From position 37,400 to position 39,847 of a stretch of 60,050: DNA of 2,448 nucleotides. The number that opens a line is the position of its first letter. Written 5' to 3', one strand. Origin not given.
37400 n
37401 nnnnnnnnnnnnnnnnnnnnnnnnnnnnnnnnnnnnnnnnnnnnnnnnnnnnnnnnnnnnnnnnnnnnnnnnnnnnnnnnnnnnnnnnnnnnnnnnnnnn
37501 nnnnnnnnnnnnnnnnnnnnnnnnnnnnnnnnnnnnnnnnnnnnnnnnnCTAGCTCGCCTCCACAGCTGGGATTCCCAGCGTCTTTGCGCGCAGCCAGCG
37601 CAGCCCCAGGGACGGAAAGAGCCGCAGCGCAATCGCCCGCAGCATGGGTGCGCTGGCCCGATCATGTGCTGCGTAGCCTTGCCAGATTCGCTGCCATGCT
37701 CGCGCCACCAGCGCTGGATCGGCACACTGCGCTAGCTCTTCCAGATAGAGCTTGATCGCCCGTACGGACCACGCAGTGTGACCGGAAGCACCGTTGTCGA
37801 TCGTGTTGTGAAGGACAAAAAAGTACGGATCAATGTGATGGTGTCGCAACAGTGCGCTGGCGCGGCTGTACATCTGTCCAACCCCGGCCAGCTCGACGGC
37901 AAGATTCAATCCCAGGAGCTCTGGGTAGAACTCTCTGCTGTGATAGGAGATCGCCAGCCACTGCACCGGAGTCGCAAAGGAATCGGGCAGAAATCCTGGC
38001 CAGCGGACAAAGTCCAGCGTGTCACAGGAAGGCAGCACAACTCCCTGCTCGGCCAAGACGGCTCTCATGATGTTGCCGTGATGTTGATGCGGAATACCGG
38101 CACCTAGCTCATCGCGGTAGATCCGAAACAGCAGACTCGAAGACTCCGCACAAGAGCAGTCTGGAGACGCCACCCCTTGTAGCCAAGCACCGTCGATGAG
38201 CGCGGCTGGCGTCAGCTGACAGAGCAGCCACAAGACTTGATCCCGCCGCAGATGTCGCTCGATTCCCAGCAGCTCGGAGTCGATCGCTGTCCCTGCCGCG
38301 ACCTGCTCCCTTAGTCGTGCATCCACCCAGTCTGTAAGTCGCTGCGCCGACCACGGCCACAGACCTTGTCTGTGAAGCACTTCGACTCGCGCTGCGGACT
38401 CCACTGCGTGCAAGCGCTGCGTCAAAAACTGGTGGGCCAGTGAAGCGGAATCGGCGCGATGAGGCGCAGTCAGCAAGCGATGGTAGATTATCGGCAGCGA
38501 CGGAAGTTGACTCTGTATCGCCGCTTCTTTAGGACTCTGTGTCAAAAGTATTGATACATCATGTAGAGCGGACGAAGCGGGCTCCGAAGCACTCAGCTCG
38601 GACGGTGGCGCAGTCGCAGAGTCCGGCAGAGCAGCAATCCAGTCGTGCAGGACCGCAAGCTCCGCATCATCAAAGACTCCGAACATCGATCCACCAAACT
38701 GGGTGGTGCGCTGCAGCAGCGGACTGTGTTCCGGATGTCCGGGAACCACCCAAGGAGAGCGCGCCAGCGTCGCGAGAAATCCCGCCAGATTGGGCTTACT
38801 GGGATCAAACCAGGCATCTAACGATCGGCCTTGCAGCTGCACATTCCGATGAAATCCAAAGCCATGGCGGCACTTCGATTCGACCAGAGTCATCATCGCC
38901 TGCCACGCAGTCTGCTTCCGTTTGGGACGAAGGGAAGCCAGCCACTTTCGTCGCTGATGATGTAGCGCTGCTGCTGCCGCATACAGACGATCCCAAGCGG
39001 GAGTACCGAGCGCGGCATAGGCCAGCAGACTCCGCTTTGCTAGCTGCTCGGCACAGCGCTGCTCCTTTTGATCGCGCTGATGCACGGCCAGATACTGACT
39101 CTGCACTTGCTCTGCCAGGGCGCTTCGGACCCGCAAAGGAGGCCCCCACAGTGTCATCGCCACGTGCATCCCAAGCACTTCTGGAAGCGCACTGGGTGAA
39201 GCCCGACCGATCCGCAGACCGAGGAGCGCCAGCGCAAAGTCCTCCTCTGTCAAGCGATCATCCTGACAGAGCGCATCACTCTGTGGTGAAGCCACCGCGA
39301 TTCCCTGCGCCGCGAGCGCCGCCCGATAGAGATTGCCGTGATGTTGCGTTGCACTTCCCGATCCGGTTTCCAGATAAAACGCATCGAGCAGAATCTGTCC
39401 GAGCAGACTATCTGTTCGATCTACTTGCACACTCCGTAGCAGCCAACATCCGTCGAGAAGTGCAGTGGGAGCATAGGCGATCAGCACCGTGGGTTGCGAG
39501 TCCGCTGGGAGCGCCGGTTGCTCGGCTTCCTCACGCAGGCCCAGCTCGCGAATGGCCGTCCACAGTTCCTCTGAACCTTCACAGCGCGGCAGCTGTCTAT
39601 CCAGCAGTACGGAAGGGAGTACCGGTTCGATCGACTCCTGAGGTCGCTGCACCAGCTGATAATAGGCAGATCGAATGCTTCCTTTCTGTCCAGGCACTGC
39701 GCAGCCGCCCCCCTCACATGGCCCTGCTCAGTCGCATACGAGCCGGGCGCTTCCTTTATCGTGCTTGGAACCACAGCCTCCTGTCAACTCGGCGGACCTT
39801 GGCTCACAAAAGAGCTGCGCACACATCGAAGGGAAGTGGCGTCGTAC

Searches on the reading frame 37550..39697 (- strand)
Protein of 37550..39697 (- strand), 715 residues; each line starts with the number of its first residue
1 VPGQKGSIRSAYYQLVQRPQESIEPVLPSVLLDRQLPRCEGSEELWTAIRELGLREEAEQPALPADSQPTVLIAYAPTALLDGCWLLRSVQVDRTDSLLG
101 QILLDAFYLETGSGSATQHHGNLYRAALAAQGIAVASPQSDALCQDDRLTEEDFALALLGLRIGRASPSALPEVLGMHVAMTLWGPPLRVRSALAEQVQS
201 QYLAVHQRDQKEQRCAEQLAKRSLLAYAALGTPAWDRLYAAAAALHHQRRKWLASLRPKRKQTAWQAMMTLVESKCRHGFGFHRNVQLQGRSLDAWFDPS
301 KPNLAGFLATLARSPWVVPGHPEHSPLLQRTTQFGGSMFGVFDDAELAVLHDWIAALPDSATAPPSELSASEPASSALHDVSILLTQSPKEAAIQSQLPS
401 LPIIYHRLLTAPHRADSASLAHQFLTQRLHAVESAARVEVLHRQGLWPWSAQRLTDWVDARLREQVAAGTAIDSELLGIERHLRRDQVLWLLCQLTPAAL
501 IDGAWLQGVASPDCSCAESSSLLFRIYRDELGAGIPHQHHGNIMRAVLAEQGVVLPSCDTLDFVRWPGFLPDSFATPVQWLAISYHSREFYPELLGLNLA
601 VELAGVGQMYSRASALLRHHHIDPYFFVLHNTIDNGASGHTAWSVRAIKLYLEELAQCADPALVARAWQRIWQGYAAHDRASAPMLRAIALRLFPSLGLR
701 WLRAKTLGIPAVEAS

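Call 88: search_protein_families(library=pfam, proteins=[window:37550-39697:-], max_evalue=0.0001)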
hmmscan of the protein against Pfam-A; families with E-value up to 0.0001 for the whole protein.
window:37550-39697:- (715 aa): 1 family
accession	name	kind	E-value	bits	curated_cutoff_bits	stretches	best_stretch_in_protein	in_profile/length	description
PF14518.11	Haem_oxygenas_2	-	5.3e-20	72.4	28.9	1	490-672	2-174/177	Iron-containing redox enzyme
